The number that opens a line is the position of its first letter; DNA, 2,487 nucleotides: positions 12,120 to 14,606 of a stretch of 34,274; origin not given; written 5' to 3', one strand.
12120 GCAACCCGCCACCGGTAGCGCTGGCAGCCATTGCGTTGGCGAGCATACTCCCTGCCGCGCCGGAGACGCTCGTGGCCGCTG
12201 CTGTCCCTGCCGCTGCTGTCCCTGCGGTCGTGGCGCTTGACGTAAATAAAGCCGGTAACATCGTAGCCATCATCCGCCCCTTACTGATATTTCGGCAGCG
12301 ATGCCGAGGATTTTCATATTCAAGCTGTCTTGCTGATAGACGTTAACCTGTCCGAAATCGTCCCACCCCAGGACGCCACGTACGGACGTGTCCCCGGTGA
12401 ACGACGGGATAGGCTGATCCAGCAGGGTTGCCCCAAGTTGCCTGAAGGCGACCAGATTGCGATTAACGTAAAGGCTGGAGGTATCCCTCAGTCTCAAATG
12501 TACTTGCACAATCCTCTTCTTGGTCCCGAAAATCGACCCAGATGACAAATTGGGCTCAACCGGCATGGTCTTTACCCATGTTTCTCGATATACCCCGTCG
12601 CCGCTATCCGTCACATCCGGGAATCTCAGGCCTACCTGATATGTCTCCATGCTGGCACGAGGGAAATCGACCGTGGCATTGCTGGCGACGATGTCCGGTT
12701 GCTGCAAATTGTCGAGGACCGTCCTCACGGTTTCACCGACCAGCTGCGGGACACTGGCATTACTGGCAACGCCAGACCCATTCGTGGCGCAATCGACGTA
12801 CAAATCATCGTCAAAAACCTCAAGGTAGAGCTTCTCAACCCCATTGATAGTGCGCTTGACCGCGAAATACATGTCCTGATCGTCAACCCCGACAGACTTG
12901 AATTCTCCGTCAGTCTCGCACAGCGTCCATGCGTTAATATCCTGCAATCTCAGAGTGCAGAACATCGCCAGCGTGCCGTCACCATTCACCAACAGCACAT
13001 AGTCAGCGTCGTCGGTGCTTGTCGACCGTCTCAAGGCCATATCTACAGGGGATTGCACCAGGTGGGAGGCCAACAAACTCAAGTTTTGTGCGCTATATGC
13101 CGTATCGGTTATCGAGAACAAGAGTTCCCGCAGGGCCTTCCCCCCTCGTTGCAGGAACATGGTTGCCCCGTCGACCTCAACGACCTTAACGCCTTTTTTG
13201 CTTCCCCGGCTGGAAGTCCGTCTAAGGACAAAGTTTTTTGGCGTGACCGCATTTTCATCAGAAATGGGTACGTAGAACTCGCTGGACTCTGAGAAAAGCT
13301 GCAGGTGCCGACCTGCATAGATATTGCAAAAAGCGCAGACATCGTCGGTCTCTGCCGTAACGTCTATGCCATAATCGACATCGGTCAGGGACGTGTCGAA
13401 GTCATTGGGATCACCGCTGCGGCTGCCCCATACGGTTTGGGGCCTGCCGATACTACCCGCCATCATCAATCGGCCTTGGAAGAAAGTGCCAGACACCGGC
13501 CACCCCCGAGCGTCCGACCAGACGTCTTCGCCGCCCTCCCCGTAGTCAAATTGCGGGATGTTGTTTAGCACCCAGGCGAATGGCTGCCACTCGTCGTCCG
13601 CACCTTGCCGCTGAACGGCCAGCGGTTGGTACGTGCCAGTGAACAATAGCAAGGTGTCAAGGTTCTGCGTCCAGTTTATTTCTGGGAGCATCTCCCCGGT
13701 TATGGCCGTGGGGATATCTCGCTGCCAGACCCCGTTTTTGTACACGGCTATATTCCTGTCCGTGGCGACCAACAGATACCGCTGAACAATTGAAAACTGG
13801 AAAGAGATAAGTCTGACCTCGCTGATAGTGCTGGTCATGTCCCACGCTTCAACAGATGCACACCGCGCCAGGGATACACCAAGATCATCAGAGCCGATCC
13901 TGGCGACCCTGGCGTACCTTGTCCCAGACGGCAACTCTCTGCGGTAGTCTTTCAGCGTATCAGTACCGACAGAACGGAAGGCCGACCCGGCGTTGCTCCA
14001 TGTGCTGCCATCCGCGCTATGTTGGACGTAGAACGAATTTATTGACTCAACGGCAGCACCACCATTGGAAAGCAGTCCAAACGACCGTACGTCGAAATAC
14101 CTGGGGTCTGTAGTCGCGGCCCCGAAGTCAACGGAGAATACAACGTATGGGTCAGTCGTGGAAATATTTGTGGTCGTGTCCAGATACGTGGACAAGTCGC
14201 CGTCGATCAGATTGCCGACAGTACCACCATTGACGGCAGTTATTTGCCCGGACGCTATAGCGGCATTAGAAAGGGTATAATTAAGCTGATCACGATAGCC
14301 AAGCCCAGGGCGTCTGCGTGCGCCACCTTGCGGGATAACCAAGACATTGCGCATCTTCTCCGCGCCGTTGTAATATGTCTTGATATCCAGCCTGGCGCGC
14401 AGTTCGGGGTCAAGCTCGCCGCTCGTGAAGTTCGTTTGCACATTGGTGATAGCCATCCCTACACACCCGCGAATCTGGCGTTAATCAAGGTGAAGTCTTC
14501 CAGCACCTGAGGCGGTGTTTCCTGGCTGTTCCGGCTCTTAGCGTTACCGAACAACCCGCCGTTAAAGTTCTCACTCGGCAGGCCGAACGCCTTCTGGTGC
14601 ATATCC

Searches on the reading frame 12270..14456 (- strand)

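Call 84: search_protein_families(library=phrogs, proteins=[window:12270-14456:-], max_evalue=0.00001)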
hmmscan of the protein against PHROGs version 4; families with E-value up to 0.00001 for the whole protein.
window:12270-14456:- (728 aa): 3 families
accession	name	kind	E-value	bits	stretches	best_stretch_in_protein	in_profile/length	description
phrog_376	-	tail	1.5e-109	368.4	3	311-727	288-711/712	tail protein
phrog_15566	-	tail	4.4e-40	138.7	2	308-555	31-285/552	tail protein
phrog_20269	-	unknown function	1.3e-13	51.7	1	1-61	1-61/374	-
